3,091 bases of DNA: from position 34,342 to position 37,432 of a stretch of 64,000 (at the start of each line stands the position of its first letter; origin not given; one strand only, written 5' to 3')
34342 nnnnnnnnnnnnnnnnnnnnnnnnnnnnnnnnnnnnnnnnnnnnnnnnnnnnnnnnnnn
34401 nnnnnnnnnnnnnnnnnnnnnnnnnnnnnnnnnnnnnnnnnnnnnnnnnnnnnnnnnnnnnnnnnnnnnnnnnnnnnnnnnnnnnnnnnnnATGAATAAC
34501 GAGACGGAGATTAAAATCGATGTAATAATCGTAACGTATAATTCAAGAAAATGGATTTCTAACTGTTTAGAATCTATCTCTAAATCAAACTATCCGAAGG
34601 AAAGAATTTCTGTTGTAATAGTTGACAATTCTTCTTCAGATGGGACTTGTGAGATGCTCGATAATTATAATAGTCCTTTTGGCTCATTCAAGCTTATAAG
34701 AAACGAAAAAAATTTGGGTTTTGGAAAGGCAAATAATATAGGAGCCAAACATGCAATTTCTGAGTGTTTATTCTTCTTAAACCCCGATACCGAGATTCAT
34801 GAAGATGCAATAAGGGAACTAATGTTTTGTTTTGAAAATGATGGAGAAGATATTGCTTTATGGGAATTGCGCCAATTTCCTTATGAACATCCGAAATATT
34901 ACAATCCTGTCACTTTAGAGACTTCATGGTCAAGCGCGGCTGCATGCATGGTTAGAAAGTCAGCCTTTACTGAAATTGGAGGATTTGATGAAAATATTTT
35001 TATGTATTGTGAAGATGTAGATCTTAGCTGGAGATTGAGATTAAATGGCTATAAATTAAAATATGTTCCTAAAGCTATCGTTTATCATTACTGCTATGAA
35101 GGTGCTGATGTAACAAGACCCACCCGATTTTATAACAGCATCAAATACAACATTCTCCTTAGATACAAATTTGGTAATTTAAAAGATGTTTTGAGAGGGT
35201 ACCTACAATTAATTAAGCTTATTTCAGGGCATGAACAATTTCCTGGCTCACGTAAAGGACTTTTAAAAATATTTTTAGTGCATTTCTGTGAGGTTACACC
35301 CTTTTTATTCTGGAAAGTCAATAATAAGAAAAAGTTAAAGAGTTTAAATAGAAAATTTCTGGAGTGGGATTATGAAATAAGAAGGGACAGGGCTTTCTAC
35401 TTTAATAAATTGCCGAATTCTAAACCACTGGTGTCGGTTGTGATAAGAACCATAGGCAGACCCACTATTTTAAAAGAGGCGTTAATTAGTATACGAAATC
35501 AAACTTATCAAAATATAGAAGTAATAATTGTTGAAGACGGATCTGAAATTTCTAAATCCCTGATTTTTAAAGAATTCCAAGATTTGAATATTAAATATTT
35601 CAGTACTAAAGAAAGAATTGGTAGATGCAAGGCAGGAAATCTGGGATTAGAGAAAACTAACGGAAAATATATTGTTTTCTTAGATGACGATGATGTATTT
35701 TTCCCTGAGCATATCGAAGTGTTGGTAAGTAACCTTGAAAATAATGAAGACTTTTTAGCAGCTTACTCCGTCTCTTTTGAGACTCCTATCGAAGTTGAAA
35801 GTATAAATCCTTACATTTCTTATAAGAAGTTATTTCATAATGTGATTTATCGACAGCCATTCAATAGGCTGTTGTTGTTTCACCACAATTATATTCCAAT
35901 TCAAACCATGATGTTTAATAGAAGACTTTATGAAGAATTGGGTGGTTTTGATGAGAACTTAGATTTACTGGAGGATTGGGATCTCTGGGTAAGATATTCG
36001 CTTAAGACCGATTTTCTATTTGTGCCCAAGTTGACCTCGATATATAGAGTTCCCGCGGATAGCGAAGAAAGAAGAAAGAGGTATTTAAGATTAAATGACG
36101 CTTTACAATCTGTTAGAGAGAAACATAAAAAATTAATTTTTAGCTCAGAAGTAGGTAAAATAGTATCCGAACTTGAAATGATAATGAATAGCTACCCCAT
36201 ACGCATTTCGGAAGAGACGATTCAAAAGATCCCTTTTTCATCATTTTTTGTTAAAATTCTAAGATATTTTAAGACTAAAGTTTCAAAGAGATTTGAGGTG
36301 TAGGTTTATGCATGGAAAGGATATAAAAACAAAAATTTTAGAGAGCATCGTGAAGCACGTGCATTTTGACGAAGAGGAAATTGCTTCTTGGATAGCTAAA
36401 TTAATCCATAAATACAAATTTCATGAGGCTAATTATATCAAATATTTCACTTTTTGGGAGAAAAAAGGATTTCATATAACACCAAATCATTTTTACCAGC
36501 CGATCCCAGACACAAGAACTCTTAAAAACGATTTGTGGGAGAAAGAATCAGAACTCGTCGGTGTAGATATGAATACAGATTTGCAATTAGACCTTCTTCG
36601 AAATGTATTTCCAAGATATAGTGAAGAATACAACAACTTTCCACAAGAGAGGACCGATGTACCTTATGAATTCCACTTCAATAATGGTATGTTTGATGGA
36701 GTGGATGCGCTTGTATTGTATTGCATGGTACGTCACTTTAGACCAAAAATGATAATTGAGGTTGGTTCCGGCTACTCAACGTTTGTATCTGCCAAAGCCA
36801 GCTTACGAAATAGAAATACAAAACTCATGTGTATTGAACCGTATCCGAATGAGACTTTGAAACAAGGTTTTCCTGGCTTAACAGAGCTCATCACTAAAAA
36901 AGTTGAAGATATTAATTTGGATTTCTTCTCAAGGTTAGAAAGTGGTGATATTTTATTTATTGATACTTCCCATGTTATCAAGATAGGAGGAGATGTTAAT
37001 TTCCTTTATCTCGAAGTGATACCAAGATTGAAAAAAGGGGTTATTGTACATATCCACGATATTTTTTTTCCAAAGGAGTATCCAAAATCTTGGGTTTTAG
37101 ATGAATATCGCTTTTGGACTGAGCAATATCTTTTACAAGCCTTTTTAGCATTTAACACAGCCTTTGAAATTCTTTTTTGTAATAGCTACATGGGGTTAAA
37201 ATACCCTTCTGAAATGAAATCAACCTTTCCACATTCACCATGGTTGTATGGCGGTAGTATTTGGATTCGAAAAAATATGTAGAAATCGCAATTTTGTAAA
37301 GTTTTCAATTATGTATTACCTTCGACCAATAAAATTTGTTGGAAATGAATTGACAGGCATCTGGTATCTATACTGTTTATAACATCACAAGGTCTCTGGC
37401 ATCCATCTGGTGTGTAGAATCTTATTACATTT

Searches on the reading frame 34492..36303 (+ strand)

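Call 85: search_protein_families(library=pfam, proteins=[window:34492-36303:+], max_evalue=0.00001)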
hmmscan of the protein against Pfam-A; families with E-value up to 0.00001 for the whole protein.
window:34492-36303:+ (603 aa): 4 families
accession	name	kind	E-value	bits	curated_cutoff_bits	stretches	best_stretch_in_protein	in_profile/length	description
PF00535.33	Glycos_transf_2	-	4.3e-52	176.9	23.3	2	11-139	2-128/168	Glycosyl transferase family 2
PF10111.15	Glyco_tranf_2_2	-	6e-32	111.7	27.3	2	328-519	16-216/276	Glycosyltransferase like family 2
PF13641.12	Glyco_tranf_2_3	-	5.6e-27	95.7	27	2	314-503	3-195/230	Glycosyltransferase like family 2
PF13632.12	Glyco_trans_2_3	-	1.1e-09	38.9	27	1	150-216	75-142/198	Glycosyl transferase family group 2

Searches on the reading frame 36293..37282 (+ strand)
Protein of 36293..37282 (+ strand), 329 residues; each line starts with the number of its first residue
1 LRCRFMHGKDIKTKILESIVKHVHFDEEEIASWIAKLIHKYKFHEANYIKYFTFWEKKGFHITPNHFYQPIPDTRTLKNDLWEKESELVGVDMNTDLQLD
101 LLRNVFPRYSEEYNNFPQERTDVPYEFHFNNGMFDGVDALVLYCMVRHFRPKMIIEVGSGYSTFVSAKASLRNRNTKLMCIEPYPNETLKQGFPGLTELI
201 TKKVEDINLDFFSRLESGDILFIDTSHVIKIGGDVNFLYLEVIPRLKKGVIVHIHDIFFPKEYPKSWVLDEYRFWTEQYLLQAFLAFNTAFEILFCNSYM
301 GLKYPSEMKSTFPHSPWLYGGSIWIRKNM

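Call 85: search_protein_families(library=pfam, proteins=[window:36293-37282:+], max_evalue=0.00001)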
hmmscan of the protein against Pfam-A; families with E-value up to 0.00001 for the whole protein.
window:36293-37282:+ (329 aa): 1 family
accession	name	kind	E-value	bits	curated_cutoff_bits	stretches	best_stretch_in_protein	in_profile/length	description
PF13578.12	Methyltransf_24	-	3.3e-14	54.1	26.3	1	155-257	1-105/105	Methyltransferase domain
